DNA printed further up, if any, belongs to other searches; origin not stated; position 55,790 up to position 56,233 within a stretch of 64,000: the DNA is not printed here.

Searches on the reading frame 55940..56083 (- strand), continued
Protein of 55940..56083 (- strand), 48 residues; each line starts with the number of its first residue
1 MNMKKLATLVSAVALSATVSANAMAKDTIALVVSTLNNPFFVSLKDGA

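Call 31: find_encoding_contigs(protein=P0053, flank=1000, max_places=10)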
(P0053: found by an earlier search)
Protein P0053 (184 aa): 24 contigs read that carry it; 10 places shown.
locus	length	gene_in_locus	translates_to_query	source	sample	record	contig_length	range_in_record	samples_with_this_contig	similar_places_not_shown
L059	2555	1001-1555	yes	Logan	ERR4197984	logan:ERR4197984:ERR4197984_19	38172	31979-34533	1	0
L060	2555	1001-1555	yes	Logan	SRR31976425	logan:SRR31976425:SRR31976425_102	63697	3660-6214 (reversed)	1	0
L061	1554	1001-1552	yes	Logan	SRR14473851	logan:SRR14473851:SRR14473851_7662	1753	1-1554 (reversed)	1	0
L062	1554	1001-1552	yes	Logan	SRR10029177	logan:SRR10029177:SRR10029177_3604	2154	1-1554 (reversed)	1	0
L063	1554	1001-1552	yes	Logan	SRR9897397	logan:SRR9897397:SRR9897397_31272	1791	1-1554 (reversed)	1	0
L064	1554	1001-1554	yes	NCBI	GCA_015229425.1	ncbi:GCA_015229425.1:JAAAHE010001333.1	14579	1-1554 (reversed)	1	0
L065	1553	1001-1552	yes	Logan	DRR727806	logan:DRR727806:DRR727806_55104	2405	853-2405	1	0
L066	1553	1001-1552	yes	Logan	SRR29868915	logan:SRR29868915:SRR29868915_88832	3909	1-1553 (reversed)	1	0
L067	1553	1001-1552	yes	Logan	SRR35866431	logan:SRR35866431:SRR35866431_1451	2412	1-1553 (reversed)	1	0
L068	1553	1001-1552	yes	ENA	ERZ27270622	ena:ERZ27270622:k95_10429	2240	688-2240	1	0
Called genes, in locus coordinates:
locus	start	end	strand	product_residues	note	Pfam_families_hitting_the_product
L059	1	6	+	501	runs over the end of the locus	PF00005:ABC_tran, PF13304:AAA_21 (faint), PF00005:ABC_tran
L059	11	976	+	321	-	PF02653:BPD_transp_2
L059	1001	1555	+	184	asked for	PF00532:Peripla_BP_1, PF13407:Peripla_BP_4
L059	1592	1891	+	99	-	PF00532:Peripla_BP_1, PF13377:Peripla_BP_3, PF13407:Peripla_BP_4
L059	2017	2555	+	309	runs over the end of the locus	PF00294:PfkB, PF08543:Phos_pyr_kin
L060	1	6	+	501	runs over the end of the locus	PF00005:ABC_tran, PF13304:AAA_21 (faint), PF00005:ABC_tran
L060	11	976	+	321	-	PF02653:BPD_transp_2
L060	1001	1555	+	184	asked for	PF00532:Peripla_BP_1, PF13407:Peripla_BP_4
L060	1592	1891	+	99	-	PF00532:Peripla_BP_1, PF13377:Peripla_BP_3, PF13407:Peripla_BP_4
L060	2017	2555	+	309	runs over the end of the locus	PF00294:PfkB, PF25270:Khk (faint), PF08543:Phos_pyr_kin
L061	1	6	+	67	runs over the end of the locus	?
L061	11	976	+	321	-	PF02653:BPD_transp_2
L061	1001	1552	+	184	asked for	PF00532:Peripla_BP_1, PF13407:Peripla_BP_4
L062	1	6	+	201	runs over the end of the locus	?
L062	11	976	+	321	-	PF02653:BPD_transp_2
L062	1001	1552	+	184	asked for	PF00532:Peripla_BP_1, PF13407:Peripla_BP_4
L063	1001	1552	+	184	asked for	PF00532:Peripla_BP_1, PF13407:Peripla_BP_4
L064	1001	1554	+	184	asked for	PF00532:Peripla_BP_1, PF13407:Peripla_BP_4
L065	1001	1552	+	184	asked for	PF00532:Peripla_BP_1, PF13407:Peripla_BP_4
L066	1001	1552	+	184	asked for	PF00532:Peripla_BP_1, PF13407:Peripla_BP_4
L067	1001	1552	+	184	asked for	PF00532:Peripla_BP_1, PF13407:Peripla_BP_4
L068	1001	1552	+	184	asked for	PF00532:Peripla_BP_1, PF13407:Peripla_BP_4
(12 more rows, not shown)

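Call 32: find_encoding_contigs(protein=P0050, flank=1000, max_places=10)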
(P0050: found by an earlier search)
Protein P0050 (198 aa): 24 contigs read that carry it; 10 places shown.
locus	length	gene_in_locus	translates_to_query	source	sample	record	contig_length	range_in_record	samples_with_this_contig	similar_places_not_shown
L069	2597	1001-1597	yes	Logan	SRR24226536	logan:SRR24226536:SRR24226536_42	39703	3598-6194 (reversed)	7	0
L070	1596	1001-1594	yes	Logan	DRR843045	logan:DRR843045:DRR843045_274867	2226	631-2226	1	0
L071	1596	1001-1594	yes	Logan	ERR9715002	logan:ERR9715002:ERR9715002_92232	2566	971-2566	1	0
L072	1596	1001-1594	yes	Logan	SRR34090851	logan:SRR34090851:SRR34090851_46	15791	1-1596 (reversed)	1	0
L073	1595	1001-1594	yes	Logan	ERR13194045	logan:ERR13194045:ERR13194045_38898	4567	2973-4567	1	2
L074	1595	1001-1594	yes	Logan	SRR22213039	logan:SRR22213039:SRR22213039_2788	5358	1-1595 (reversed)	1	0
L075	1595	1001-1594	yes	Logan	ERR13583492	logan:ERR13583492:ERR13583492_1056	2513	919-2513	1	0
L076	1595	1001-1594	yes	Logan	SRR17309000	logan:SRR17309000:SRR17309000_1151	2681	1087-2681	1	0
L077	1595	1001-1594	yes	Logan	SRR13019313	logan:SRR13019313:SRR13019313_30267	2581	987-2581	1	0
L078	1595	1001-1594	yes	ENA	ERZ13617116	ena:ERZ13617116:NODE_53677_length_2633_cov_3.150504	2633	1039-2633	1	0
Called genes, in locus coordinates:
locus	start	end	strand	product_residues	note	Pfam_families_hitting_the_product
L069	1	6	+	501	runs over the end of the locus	PF00005:ABC_tran, PF13304:AAA_21 (faint), PF00005:ABC_tran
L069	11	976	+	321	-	PF02653:BPD_transp_2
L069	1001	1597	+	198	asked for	PF00532:Peripla_BP_1, PF13407:Peripla_BP_4, PF13458:Peripla_BP_6 (weak)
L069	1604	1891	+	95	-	PF00532:Peripla_BP_1 (weak), PF13377:Peripla_BP_3, PF13407:Peripla_BP_4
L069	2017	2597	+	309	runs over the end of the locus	PF00294:PfkB, PF08543:Phos_pyr_kin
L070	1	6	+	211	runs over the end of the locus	?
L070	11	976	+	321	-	PF02653:BPD_transp_2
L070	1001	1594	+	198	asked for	PF00532:Peripla_BP_1, PF13407:Peripla_BP_4, PF13458:Peripla_BP_6 (weak)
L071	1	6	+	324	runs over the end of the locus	?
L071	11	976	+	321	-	PF02653:BPD_transp_2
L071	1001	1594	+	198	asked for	PF00532:Peripla_BP_1, PF13407:Peripla_BP_4, PF13458:Peripla_BP_6 (weak)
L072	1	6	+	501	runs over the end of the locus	PF00005:ABC_tran, PF13304:AAA_21 (faint), PF00005:ABC_tran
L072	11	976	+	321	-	PF02653:BPD_transp_2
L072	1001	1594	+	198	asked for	PF00532:Peripla_BP_1, PF13407:Peripla_BP_4, PF13458:Peripla_BP_6 (weak)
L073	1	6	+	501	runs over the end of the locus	PF00005:ABC_tran, PF13304:AAA_21 (faint), PF00005:ABC_tran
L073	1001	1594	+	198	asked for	PF00532:Peripla_BP_1, PF13407:Peripla_BP_4, PF13458:Peripla_BP_6 (weak)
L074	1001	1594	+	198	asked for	PF00532:Peripla_BP_1, PF13407:Peripla_BP_4, PF13458:Peripla_BP_6 (weak)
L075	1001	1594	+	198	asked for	PF00532:Peripla_BP_1, PF13407:Peripla_BP_4, PF13458:Peripla_BP_6 (weak)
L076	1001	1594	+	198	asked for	PF00532:Peripla_BP_1, PF13407:Peripla_BP_4, PF13458:Peripla_BP_6 (weak)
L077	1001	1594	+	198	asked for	PF00532:Peripla_BP_1, PF13407:Peripla_BP_4, PF13458:Peripla_BP_6 (weak)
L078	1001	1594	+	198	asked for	PF00532:Peripla_BP_1, PF13407:Peripla_BP_4, PF13458:Peripla_BP_6 (weak)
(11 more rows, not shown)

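Call 58: find_encoding_contigs(protein=P0031, flank=1000, max_places=10)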
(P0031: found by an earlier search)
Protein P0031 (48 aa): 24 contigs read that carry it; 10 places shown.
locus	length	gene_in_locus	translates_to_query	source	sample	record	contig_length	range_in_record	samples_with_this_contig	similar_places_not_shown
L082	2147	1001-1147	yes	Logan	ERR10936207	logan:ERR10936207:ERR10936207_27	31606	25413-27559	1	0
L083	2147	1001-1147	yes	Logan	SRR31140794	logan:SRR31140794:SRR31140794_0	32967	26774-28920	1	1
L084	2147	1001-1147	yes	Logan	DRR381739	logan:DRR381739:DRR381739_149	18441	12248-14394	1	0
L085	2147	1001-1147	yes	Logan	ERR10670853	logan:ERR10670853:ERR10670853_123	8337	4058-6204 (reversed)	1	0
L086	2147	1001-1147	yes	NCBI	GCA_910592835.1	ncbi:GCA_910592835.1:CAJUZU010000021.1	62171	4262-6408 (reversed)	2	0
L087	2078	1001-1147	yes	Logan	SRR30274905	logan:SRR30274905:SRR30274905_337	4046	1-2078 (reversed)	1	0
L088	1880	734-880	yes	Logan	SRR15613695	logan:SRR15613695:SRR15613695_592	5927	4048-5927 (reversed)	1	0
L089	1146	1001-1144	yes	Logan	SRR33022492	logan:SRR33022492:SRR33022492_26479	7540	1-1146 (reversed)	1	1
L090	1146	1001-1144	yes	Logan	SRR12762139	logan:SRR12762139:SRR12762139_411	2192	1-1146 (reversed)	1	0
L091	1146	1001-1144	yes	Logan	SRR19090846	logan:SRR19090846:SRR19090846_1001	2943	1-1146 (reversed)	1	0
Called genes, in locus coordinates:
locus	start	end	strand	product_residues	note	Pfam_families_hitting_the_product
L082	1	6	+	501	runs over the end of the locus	PF00005:ABC_tran, PF13304:AAA_21 (faint), PF00005:ABC_tran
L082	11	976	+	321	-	PF02653:BPD_transp_2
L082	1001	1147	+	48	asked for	-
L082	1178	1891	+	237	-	PF00532:Peripla_BP_1, PF13407:Peripla_BP_4, PF13458:Peripla_BP_6, PF13377:Peripla_BP_3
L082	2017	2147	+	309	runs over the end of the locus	PF00294:PfkB, PF08543:Phos_pyr_kin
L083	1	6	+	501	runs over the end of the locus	PF00005:ABC_tran, PF13304:AAA_21 (faint), PF00005:ABC_tran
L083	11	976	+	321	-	PF02653:BPD_transp_2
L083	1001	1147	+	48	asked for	-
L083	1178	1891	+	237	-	PF00532:Peripla_BP_1, PF13407:Peripla_BP_4, PF13458:Peripla_BP_6, PF13377:Peripla_BP_3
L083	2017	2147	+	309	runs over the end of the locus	PF00294:PfkB, PF08543:Phos_pyr_kin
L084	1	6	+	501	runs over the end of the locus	PF00005:ABC_tran, PF13304:AAA_21 (faint), PF00005:ABC_tran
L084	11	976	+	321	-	PF02653:BPD_transp_2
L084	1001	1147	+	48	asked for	-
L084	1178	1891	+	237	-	PF00532:Peripla_BP_1, PF13407:Peripla_BP_4, PF13458:Peripla_BP_6, PF13377:Peripla_BP_3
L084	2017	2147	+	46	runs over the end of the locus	-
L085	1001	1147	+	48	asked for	-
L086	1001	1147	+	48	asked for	-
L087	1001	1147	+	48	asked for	-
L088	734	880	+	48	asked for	-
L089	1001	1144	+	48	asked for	?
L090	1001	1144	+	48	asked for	?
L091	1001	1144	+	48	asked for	?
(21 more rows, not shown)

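Call 59: find_encoding_contigs(protein=P0051, flank=1000, max_places=10)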
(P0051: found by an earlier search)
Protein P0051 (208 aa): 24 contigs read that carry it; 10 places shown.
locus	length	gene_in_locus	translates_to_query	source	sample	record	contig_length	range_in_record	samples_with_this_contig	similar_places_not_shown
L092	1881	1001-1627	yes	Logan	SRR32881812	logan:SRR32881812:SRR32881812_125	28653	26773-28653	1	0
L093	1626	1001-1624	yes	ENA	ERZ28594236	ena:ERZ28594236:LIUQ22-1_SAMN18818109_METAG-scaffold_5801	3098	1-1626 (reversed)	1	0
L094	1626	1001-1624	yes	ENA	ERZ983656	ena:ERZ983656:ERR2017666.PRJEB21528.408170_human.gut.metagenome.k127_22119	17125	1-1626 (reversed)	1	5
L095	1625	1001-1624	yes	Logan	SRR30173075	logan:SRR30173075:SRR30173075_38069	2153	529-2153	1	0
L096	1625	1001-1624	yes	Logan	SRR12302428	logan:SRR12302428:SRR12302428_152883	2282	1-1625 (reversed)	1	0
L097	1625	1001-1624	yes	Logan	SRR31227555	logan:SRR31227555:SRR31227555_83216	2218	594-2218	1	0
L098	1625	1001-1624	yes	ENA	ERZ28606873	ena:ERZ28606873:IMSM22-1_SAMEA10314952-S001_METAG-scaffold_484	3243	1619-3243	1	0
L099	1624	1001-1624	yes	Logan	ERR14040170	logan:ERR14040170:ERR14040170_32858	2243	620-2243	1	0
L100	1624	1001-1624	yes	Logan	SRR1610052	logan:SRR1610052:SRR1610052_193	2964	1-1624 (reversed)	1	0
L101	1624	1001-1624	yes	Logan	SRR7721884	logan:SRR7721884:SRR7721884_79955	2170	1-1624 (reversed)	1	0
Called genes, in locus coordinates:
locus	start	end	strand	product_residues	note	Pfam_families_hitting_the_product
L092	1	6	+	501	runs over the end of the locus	PF00005:ABC_tran, PF13304:AAA_21 (faint), PF00005:ABC_tran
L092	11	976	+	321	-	PF02653:BPD_transp_2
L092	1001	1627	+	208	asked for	PF00532:Peripla_BP_1, PF13407:Peripla_BP_4, PF13458:Peripla_BP_6 (weak)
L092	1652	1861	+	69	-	PF13407:Peripla_BP_4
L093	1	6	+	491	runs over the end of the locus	?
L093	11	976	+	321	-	PF02653:BPD_transp_2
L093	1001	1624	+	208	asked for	PF00532:Peripla_BP_1, PF13407:Peripla_BP_4, PF13458:Peripla_BP_6 (weak)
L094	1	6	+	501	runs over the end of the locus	PF00005:ABC_tran, PF13304:AAA_21 (faint), PF00005:ABC_tran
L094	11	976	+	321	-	PF02653:BPD_transp_2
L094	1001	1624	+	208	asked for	PF00532:Peripla_BP_1, PF13407:Peripla_BP_4, PF13458:Peripla_BP_6 (weak)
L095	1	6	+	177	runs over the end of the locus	?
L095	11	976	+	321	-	PF02653:BPD_transp_2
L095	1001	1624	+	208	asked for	PF00532:Peripla_BP_1, PF13407:Peripla_BP_4, PF13458:Peripla_BP_6 (weak)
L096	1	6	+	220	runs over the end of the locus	?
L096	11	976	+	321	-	PF02653:BPD_transp_2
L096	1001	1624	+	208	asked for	PF00532:Peripla_BP_1, PF13407:Peripla_BP_4, PF13458:Peripla_BP_6 (weak)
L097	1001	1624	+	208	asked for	PF00532:Peripla_BP_1, PF13407:Peripla_BP_4, PF13458:Peripla_BP_6 (weak)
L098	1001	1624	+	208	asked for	PF00532:Peripla_BP_1, PF13407:Peripla_BP_4, PF13458:Peripla_BP_6 (weak)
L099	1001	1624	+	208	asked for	PF00532:Peripla_BP_1, PF13407:Peripla_BP_4, PF13458:Peripla_BP_6 (weak)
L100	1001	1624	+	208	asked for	PF00532:Peripla_BP_1, PF13407:Peripla_BP_4, PF13458:Peripla_BP_6 (weak)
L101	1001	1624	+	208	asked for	PF00532:Peripla_BP_1, PF13407:Peripla_BP_4, PF13458:Peripla_BP_6 (weak)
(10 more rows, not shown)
